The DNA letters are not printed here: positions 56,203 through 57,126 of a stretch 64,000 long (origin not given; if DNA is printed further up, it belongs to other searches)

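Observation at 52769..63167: LapA-like adhesin/T1SS locus lacking the outer-membrane component and the LapG/LapD release switch, but with an embedded LuxR-type regulator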

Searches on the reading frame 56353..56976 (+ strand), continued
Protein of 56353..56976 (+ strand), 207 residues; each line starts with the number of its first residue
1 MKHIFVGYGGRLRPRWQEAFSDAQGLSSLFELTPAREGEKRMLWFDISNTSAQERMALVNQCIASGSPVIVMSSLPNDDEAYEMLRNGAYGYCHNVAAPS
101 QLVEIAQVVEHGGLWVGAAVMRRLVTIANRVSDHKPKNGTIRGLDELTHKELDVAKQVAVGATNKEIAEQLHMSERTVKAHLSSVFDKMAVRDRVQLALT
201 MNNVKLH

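Call 42: find_encoding_contigs(protein=P0002, flank=10000, max_places=2)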
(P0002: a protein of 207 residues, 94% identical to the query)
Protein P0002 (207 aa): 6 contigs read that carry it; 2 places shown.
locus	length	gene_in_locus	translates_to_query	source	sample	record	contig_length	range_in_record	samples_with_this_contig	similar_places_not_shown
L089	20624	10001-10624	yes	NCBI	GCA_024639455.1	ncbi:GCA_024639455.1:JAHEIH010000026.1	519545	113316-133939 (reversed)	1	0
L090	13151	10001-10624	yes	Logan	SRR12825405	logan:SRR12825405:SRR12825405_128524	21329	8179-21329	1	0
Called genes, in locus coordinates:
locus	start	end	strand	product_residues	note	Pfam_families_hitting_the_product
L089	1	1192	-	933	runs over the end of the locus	PF07715:Plug, PF00593:TonB_dep_Rec_b-barrel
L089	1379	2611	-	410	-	PF00389:2-Hacid_dh, PF02826:2-Hacid_dh_C, PF00670:AdoHcyase_NAD (weak), PF22629:ACT_AHAS_ss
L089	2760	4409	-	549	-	PF00501:AMP-binding, PF23562:AMP-binding_C_3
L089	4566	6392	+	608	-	PF05960:DUF885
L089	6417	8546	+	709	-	PF00664:ABC_membrane, PF00005:ABC_tran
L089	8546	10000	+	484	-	PF25919:BSH_CusB (faint), PF25984:BSH_YknX (faint), PF25994:HH_AprE, PF26002:Beta-barrel_AprE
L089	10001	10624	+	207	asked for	PF00196:GerE, PF08281:Sigma70_r4_2 (faint)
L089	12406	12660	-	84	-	-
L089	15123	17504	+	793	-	PF00353:HemolysinCabind (weak)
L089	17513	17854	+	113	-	-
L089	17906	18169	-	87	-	PF05016:ParE_toxin (weak), PF06769:YoeB_toxin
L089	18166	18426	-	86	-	PF02604:PhdYeFM_antitox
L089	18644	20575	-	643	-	PF16448:LapD_MoxY_N, PF00990:GGDEF, PF00563:EAL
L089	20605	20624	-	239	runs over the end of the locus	PF06035:Peptidase_C93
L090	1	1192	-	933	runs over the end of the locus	PF07715:Plug, PF00593:TonB_dep_Rec_b-barrel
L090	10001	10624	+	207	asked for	PF00196:GerE, PF08281:Sigma70_r4_2 (faint)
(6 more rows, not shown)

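Call 67: search_protein_representatives(alignment_id=A1)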
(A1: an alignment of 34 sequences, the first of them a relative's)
Query: 34 sequences, 209 profile positions. Proteins with E-value up to 0.001 (for the whole library): 283535; up to 1e-10: 29257; up to 1e-30: 504. The best 150 are listed.
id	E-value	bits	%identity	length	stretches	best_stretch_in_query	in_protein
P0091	1.4e-91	322.2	-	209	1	1-209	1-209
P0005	3.0e-90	317.8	-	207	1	1-205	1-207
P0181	2.7e-80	285.3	-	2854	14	142-199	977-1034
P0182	4.8e-78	278.0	-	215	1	1-205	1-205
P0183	3.0e-76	272.1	-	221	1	2-205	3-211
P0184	2.8e-74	265.7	-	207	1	2-204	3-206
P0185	3.4e-74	265.4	-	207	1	1-205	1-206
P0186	4.9e-74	264.9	-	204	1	2-204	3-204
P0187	3.4e-72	258.9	-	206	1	2-201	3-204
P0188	1.5e-70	253.5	-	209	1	1-208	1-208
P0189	4.0e-69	248.8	-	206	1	1-203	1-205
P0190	1.8e-68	246.7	-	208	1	1-206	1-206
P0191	2.9e-66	239.5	-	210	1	1-205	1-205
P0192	7.9e-65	234.8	-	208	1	1-205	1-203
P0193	4.1e-64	232.4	-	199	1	2-202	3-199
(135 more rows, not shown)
